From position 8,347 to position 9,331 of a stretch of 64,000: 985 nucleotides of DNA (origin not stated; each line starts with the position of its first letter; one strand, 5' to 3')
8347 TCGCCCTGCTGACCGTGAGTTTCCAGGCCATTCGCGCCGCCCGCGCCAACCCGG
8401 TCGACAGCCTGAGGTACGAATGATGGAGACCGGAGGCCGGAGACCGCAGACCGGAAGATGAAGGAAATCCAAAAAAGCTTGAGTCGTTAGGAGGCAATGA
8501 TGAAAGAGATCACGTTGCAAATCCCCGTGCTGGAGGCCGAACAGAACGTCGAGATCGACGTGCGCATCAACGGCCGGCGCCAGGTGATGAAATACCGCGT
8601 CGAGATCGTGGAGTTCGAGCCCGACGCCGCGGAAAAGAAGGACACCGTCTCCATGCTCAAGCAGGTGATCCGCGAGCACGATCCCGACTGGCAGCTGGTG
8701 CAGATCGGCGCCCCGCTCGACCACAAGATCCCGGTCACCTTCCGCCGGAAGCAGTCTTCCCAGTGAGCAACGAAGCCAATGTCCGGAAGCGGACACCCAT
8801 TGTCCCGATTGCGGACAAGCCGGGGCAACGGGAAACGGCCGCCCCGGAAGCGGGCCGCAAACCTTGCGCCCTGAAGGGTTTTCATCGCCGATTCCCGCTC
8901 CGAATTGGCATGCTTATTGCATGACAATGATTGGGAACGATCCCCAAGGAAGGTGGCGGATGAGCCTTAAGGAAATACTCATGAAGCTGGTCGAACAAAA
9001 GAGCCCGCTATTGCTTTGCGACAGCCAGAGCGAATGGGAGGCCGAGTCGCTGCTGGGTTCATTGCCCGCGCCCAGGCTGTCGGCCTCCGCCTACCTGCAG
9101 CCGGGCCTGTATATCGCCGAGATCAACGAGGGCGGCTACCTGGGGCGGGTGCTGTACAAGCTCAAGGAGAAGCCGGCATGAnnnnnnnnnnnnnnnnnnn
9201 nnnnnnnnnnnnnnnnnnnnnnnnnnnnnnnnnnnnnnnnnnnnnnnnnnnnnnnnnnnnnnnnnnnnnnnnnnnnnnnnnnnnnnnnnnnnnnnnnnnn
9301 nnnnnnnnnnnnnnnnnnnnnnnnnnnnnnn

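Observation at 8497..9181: Two small acidic cytoplasmic proteins inserted between permease 4 and the ATPase, the second ATGA-coupled to the ATPase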

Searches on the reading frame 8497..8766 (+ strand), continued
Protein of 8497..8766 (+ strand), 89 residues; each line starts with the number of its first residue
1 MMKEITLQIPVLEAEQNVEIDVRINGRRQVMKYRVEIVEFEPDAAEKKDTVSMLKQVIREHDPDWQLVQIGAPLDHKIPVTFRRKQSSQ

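Call 85: search_solved_structures(query=A1, max_evalue=0.01, show_alignments=1)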
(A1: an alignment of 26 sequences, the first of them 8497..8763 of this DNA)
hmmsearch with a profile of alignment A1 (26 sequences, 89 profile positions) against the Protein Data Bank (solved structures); distinct sequences matched with E-value up to 0.01: 1.
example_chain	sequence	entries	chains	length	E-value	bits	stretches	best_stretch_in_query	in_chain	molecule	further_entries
3osf_A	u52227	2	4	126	0.00083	22.6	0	46-75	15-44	MYB21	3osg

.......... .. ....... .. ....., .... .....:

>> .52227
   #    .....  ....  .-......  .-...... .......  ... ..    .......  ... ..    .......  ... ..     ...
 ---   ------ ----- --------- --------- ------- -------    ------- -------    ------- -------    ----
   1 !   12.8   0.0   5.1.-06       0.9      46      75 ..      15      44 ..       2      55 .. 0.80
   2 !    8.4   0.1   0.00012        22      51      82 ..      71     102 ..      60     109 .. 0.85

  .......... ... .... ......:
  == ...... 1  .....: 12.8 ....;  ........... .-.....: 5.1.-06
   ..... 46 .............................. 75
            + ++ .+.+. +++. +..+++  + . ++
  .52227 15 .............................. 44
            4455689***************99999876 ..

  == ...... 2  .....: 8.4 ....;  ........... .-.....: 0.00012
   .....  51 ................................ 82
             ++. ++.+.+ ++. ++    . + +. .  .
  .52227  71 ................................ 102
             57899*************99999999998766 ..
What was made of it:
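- On Myb/SANT-like helix-turn-helix (lead from a PDB profile hit for ORF A): These cover helices 1-2 only (call 85).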

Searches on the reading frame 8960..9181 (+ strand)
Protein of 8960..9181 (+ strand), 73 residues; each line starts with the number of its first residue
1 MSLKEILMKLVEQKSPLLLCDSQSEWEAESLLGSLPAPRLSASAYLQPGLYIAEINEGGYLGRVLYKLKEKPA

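Call 7: search_protein_families(library=pfam, proteins=[window:8960-9181:+], max_evalue=1)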
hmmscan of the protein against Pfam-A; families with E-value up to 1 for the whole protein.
window:8960-9181:+ (73 aa): 0 families

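Call 8: search_protein_families(library=ncbifam, proteins=[window:8960-9181:+], max_evalue=1)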
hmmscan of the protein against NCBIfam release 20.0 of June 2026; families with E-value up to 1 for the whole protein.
window:8960-9181:+ (73 aa): 1 family
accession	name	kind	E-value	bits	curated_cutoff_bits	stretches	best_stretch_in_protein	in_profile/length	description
NF011703.0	PRK15123.1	equivalog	0.17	10.7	170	1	1-50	56-103/268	lipopolysaccharide core heptose(I) kinase RfaP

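Call 10: find_homologous_proteins(query=window:8960-9178:+, max_evalue=0.01)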
Query window:8960-9178:+ (73 aa): 163 proteins with E <= 0.01 among 164 candidates; the best 120 are listed.
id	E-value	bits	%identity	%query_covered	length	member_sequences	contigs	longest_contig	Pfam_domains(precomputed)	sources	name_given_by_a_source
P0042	9.1e-37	142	96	100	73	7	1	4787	-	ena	-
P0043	6.6e-34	133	89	100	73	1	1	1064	-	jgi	jgi:hypothetical protein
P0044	1.1e-31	126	86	97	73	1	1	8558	-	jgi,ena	-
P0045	9.1e-31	123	85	97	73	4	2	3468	-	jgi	jgi:hypothetical protein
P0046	1.0e-30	123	85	97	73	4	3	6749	-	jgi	jgi:hypothetical protein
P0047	2.8e-30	121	81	100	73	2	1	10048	-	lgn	-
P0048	6.2e-30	120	80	97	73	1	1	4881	-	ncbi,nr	ncbi:MAG: hypothetical protein JXO51_04090 [Candidatus Aminicenantes bacterium]|nr:hypothetical prot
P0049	1.5e-29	119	81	100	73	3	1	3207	-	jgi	jgi:hypothetical protein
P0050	1.6e-29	119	78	100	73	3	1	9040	-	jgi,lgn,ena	-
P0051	3.1e-29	118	81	100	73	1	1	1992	-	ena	-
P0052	3.4e-29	118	80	97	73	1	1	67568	-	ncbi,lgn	-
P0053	4.3e-29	117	82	97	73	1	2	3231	-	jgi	jgi:hypothetical protein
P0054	5.0e-29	117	81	100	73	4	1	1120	-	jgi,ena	-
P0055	1.0e-28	116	82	97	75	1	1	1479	-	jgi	jgi:hypothetical protein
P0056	1.3e-28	116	77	97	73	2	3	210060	-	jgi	jgi:hypothetical protein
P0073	6.5e-22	95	71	95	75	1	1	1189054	-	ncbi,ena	-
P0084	5.1e-21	92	63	97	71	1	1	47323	-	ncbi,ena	ncbi:hypothetical protein ACFLTH_03400 [Bacteroidota bacterium]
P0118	2.2e-18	84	63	97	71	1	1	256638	-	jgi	jgi:hypothetical protein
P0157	1.3e-15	75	60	96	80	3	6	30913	-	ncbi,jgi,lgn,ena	-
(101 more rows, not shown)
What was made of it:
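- Checked: ORF B has 163 homologues (call 10).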

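Call 16: find_encoding_contigs(protein=P0073, flank=8000, max_places=2)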
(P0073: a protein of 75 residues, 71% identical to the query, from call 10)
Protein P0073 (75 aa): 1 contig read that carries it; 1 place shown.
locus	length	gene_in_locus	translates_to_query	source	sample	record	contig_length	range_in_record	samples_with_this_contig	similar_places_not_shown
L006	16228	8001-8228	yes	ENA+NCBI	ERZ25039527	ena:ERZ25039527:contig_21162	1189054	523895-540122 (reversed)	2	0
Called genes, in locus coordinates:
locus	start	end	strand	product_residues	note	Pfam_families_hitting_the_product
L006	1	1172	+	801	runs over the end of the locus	PF12704:MacB_PCD, PF02687:FtsX, PF12704:MacB_PCD, PF02687:FtsX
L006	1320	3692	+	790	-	PF12704:MacB_PCD, PF02687:FtsX, PF12704:MacB_PCD, PF02687:FtsX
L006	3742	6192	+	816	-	PF12704:MacB_PCD, PF02687:FtsX, PF12704:MacB_PCD, PF02687:FtsX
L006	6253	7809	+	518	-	PF14559:TPR_19 (faint), PF00515:TPR_1, PF07719:TPR_2, PF13181:TPR_8 (weak)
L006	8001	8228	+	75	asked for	-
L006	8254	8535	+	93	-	-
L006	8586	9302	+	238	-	PF02463:SMC_N (weak), PF00005:ABC_tran, PF13304:AAA_21 (faint)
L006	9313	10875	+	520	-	PF02321:OEP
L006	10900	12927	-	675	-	PF01590:GAF (faint), PF13185:GAF_2 (weak), PF07228:SpoIIE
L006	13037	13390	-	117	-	PF19762:DUF6249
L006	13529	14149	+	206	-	PF04542:Sigma70_r2, PF08281:Sigma70_r4_2, PF04545:Sigma70_r4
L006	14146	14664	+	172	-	-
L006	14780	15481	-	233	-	-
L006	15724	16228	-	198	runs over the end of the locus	PF04367:DUF502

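Call 17: find_encoding_contigs(protein=P0084, flank=8000, max_places=2)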
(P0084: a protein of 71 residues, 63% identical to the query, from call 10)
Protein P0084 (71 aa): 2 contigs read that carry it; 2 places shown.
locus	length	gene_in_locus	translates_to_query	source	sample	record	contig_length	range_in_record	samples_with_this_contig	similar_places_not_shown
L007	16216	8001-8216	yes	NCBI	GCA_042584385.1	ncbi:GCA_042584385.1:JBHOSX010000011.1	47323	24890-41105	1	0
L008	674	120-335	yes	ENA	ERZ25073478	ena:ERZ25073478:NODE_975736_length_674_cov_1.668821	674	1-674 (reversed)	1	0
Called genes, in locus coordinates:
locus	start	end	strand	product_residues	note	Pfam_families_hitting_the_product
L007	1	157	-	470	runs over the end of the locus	PF04389:Peptidase_M28, PF01546:Peptidase_M20 (weak)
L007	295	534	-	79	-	PF00830:Ribosomal_L28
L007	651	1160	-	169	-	PF00210:Ferritin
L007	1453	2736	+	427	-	PF00520:Ion_trans, PF07885:Ion_trans_2, PF00027:cNMP_binding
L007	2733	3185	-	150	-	-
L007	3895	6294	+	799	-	PF04879:Molybdop_Fe4S4, PF00384:Molybdopterin, PF01568:Molydop_binding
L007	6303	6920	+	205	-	PF13247:Fer4_11, PF12838:Fer4_7 (weak), PF12797:Fer4_2 (weak), PF00037:Fer4, PF12837:Fer4_6, PF13237:Fer4_10 (weak), PF13187:Fer4_9 (weak)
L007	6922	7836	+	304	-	PF04976:DmsC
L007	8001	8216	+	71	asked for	-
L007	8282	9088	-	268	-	PF02153:PDH_N, PF26213:TYRAAT1_C (weak)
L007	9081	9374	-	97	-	PF01817:CM_2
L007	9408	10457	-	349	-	PF18152:DAHP_snth_FXD, PF00793:DAHP_synth_1, PF03102:NeuB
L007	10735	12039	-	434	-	PF00291:PALP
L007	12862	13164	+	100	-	PF13183:Fer4_8 (faint), PF14697:Fer4_21 (faint), PF13237:Fer4_10 (faint), PF12797:Fer4_2 (faint), PF12837:Fer4_6 (faint), PF00037:Fer4 (faint), PF12838:Fer4_7, PF13187:Fer4_9 (weak), +2 more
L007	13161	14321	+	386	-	PF01855:POR_N, PF17147:PFOR_II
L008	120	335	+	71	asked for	-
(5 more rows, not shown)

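Call 18: find_encoding_contigs(protein=P0118, flank=8000, max_places=2)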
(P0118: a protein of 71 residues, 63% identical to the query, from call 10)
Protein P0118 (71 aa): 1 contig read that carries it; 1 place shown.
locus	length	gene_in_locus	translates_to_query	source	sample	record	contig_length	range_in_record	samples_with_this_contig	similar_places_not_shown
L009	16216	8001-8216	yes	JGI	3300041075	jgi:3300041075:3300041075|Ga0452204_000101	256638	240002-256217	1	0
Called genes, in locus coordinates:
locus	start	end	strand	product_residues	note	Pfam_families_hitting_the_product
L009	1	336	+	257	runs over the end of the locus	-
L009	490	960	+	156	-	-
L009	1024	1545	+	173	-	PF03773:ArsP_1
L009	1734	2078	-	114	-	PF12675:DUF3795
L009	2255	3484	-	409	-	PF02518:HATPase_c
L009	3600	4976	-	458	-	PF00072:Response_reg, PF00158:Sigma54_activat, PF01078:Mg_chelatase (faint), PF14532:Sigma54_activ_2, PF07728:AAA_5, PF25601:AAA_lid_14, PF18024:HTH_50 (faint), PF02954:HTH_8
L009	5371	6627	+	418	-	PF25919:BSH_CusB (faint), PF25967:RND-MFP_C (weak)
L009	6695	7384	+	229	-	PF02463:SMC_N (weak), PF00005:ABC_tran, PF13304:AAA_21 (faint)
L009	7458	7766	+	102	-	-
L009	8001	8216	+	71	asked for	-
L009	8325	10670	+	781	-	PF12704:MacB_PCD, PF02687:FtsX, PF12704:MacB_PCD, PF02687:FtsX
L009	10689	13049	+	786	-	PF12704:MacB_PCD, PF02687:FtsX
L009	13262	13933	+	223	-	PF00005:ABC_tran, PF13304:AAA_21 (faint)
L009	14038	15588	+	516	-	PF02321:OEP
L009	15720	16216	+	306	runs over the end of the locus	?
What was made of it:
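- The activator has a receiver domain (call 18), so control by phosphorylation already explains its regulation.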

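Call 19: find_encoding_contigs(protein=P0157, flank=8000, max_places=2)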
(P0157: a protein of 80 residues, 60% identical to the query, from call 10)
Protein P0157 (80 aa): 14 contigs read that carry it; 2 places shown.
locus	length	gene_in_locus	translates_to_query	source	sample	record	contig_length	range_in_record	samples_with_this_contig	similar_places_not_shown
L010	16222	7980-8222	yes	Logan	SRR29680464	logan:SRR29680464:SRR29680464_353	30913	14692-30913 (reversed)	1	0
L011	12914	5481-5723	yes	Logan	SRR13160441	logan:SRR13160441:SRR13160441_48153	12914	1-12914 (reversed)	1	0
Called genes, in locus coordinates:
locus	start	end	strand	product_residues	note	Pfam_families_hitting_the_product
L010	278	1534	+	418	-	PF25919:BSH_CusB (weak), PF25989:YknX_C (weak)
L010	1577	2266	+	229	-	PF00005:ABC_tran, PF13304:AAA_21 (faint)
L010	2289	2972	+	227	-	PF00005:ABC_tran, PF13304:AAA_21 (faint)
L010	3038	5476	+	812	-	PF12704:MacB_PCD, PF02687:FtsX, PF12704:MacB_PCD (weak), PF02687:FtsX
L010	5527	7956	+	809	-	PF12704:MacB_PCD, PF02687:FtsX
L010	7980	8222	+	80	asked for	-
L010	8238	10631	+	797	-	PF12704:MacB_PCD, PF02687:FtsX, PF12704:MacB_PCD, PF02687:FtsX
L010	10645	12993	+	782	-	PF12704:MacB_PCD, PF02687:FtsX, PF12704:MacB_PCD, PF02687:FtsX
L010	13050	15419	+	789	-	PF12704:MacB_PCD, PF02687:FtsX, PF12704:MacB_PCD, PF02687:FtsX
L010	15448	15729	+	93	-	-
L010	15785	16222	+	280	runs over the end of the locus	PF03618:Kinase-PPPase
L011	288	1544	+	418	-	PF25919:BSH_CusB (weak), PF25989:YknX_C (weak)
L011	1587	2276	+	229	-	PF00005:ABC_tran, PF13304:AAA_21 (faint)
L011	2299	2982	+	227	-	PF00005:ABC_tran, PF13304:AAA_21 (faint)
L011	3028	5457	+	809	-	PF12704:MacB_PCD, PF02687:FtsX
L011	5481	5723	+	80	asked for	-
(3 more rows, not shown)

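Call 29: predict_structure(alignment_id=A2)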
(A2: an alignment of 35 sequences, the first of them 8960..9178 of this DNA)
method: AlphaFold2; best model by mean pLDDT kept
length: 73 residues; sequences in the alignment: 35
mean_pLDDT: 93.1   pTM: 0.81
mean pLDDT of the five models: 93.1, 92.5, 91.5, 90.9, 90.7
residues with pLDDT >= 90: 60; 70-90: 12; 50-70: 1; < 50: 0
segments of 3 or more residues with pLDDT < 50: none
pLDDT, mean of each block of 10 residues (from residue 1): 96 91 93 95 94 94 94 73
secondary structure, 60 per line:
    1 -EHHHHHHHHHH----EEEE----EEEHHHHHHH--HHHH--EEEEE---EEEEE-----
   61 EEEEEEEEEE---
elements in order: H3-12 E17-20 E25-27 H28-34 H37-40 E43-47 E51-55 E61-70
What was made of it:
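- On Exported peptide, bacteriocin or RiPP precursor: ORF B has a folded domain (call 29).
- ORF B has a confident globular model (call 29). ORF B is a confidently folded 73-aa domain (call 29).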

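Call 33: fold_search(model_id=the predicted structure, library=pdb)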
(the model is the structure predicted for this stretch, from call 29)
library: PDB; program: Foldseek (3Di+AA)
matches with E <= 10: 119; with E <= 0.001: 0
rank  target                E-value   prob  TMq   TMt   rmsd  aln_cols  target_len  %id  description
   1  9bgq_A                1.5e+00  0.06  0.24  0.15   8.6        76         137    8  Cryo-EM structure of Trypanosoma cruzi MscS (released 2025-05-07)
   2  3jvv_A                1.7e+00  0.06  0.25  0.08  11.8        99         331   11  Crystal Structure of P. aeruginosa PilT with bound AMP-PCP (released 2010-06-02)
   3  8vcb_B                1.7e+00  0.05  0.23  0.07  16.0        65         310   15  Crystal structure of a Bacteroides fragilis S41 protease (released 2024-12-18)
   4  5fl3                  1.7e+00  0.05  0.24  0.07  12.1        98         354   14  PilT2 from Thermus thermophilus (released 2015-11-11)
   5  8bvj_L                1.8e+00  0.07  0.24  0.28   8.5        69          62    9  Hfq-Crc-estA translation repression complex (released 2023-01-25)
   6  3jvv_B                1.9e+00  0.06  0.25  0.08  11.8        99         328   11  Crystal Structure of P. aeruginosa PilT with bound AMP-PCP (released 2010-06-02)
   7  9bgt_A                2.2e+00  0.05  0.25  0.15   8.6        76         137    8  Cryo-EM structure of Trypanosoma cruzi MscS C66L in nanodiscs (released 2025-05-07)
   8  1vr9_A                2.4e+00  0.08  0.29  0.21   9.6        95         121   13  CRYSTAL STRUCTURE OF A CBS DOMAIN PAIR/ACT DOMAIN PROTEIN (TM0892) FROM THERMOTOGA MARITIMA AT 1.70 A RESOLUTION (released 2005-03-15)
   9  2kxx_MODEL_1_A        2.5e+00  0.07  0.24  0.19   8.7        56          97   18  NMR Structure of Escherichia coli BamE, a Lipoprotein Component of the beta-Barrel Assembly Machinery Complex (released 2011-01-12)
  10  8cbu_C                3.0e+00  0.04  0.21  0.25   7.5        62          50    8  HIV-1 Integrase Catalytic Core Domain and C-Terminal Domain in Complex with Allosteric Integrase Inhibitor MUT884 (released 2023-06-07)
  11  4y5y_D                3.2e+00  0.02  0.20  0.14  11.0        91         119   13  Diabody 330 complex with EpoR (released 2015-03-18)
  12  4bjr_A                3.2e+00  0.02  0.17  0.04  11.5        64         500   14  Crystal structure of the complex between Prokaryotic Ubiquitin-like Protein Pup and its Ligase PafA (released 2013-05-01)
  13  8cbt_A                3.4e+00  0.06  0.23  0.32   6.3        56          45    9  HIV-1 Integrase Catalytic Core Domain and C-Terminal Domain in Complex with Allosteric Integrase Inhibitor MUT872 (released 2023-06-07)
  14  6vdk_I                3.4e+00  0.06  0.25  0.29   6.5        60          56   10  CryoEM structure of HIV-1 conserved Intasome Core (released 2020-02-05)
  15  5n0y                  3.6e+00  0.20  0.36  0.05   2.9        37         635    5  hPAD4 crystal complex with AFM-30a (released 2017-05-24)
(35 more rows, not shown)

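Call 34: search_solved_structures(query=A2, max_evalue=10)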
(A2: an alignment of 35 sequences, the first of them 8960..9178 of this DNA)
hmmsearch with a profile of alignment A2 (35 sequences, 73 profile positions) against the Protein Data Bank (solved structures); distinct sequences matched with E-value up to 10: 2.
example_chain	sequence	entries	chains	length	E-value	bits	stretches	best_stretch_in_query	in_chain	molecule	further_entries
8a22_Ar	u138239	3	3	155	0.6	13.5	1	22-71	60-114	uL23m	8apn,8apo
2km6_A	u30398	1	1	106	6.5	10.2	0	22-42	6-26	NACHT, LRR and PYD domains-containing protein 7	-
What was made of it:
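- Tried and rejected: Nothing for B (call 34).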

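Call 36: find_related_loci(query=A2, collection=genome_contigs, flank=10000)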
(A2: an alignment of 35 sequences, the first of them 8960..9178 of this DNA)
Query A2 (73 aa) in genome_contigs; peptide patterns used: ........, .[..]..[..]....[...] (x = any residue, [..] = any of these).
251 stretches matched a pattern; 84 encode a relative of the query (tblastn E <= 1e-3); the best 80 are kept; 79 distinct loci.
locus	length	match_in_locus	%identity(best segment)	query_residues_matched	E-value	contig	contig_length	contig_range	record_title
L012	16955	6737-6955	100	1-73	7e-43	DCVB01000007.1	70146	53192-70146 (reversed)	MAG TPA_asm: Candidatus Aminicenantes bacterium UBA2199 UBA2199_contig_9744, whole genome shotgun sequence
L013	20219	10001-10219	97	1-73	9e-42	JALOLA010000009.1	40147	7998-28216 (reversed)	MAG: Acidobacteria bacterium isolate Prado013 scaffold_365, whole genome shotgun sequence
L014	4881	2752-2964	80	1-71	6e-35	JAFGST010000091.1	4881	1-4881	MAG: Candidatus Aminicenantes bacterium isolate Zod_Metabat.920 k87_4491928, whole genome shotgun sequence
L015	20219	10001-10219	78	1-73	1e-32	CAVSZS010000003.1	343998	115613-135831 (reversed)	MAG: Candidatus Aminicenantes bacterium isolate MFD04716.bin.1.273 genome assembly, contig: contig_15442, whole genome s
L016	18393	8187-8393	71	1-69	2e-28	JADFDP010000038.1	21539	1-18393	MAG: Candidatus Aminicenantes bacterium isolate QR_Bin.23 NODE_38_length_21539_cov_16.6309, whole genome shotgun sequenc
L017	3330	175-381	72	1-69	2e-28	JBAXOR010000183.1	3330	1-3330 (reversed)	MAG: Chrysiogenales bacterium isolate ELA510 MAG510_183, whole genome shotgun sequence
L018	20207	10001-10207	71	1-69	6e-28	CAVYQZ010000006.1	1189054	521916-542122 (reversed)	MAG: Candidatus Aminicenantes bacterium isolate MFD04716.bin.2.288 genome assembly, contig: contig_21162, whole genome s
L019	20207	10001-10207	71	1-69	3e-28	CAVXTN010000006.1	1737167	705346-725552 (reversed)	MAG: Candidatus Aminicenantes bacterium isolate MFD05942.bin.2.108 genome assembly, contig: contig_20254, whole genome s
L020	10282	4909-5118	70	1-70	1e-27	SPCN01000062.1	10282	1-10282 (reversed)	MAG: Chrysiogenales bacterium isolate das_tool.metabat2.18 k141_1657377, whole genome shotgun sequence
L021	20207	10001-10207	70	1-69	3e-27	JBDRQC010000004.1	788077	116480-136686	MAG: Chrysiogenia bacterium isolate MEGAHIT-group-2.19 k141_13962, whole genome shotgun sequence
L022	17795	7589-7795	68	1-69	5e-27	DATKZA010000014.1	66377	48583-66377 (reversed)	MAG TPA_asm: Patescibacteria group bacterium isolate SMAG_U14233 k141_4655471, whole genome shotgun sequence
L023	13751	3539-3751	63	1-71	5e-27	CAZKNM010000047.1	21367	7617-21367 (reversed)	MAG TPA_asm: uncultured Melioribacteraceae bacterium isolate binchicken_co364_12 genome assembly, contig: NODE_2341_leng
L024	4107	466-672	68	1-69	6e-27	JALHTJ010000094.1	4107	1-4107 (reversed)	MAG: Candidatus Aminicenantes bacterium isolate PFL21 seq_773907, whole genome shotgun sequence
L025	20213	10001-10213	61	1-71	9e-27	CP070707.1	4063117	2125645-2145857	MAG: bacterium isolate bin522 chromosome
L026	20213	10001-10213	65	1-71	2e-26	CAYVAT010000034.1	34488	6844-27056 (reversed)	MAG TPA_asm: uncultured Eubacteriales bacterium isolate binchicken_co178_256 genome assembly, contig: NODE_1885_length_3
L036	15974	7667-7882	61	1-72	2e-24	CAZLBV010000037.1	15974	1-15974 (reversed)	MAG TPA_asm: uncultured Eubacteriales bacterium isolate SRP067234_co1_297 genome assembly, contig: k99_91466, whole geno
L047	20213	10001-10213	58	1-71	4e-23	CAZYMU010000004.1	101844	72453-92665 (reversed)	MAG TPA_asm: uncultured Eubacteriales bacterium isolate binchicken_co262_58 genome assembly, contig: NODE_115_length_101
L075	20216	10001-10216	56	1-71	2e-21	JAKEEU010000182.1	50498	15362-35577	MAG: candidate division KSB1 bacterium isolate PMV_1_maxbin.001 PMV_1_maxbin.001.k101_750228, whole genome shotgun seque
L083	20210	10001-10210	53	1-70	2e-19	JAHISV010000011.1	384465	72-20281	MAG: Bacteroidetes bacterium isolate MM_PC_MetaG.mb.19 MM_PC_MetaG.mb.19_k141_1239207, whole genome shotgun sequence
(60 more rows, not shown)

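Call 48: search_protein_representatives(alignment_id=A2)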
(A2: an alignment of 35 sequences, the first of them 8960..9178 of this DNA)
Query: 35 sequences, 73 profile positions. Proteins with E-value up to 0.001 (for the whole library): 38; up to 1e-10: 22; up to 1e-30: 0. The best 38 are listed.
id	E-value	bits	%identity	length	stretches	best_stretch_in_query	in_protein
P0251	8.0e-29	115.7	-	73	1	1-71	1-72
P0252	2.5e-26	107.7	-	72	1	1-70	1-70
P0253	5.1e-25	103.5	-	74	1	1-72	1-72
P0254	5.6e-25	103.4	-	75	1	1-70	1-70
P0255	1.0e-23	99.4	-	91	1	2-71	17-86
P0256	2.4e-22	95.0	-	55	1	18-71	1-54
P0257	5.2e-22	93.9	-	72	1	18-72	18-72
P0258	2.7e-19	85.1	-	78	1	1-71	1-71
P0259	5.1e-18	81.1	-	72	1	1-70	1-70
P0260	9.3e-18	80.2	-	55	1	30-72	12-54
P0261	1.0e-17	80.1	-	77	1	1-71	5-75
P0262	3.4e-17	78.4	-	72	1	1-71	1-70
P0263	7.0e-17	77.4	-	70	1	1-69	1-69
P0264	2.7e-16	75.5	-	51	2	34-70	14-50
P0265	1.9e-15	72.8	-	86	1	3-70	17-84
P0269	9.0e-13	64.2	-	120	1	7-70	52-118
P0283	1.2e-06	44.7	-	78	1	1-71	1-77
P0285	4.7e-05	39.5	-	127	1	1-68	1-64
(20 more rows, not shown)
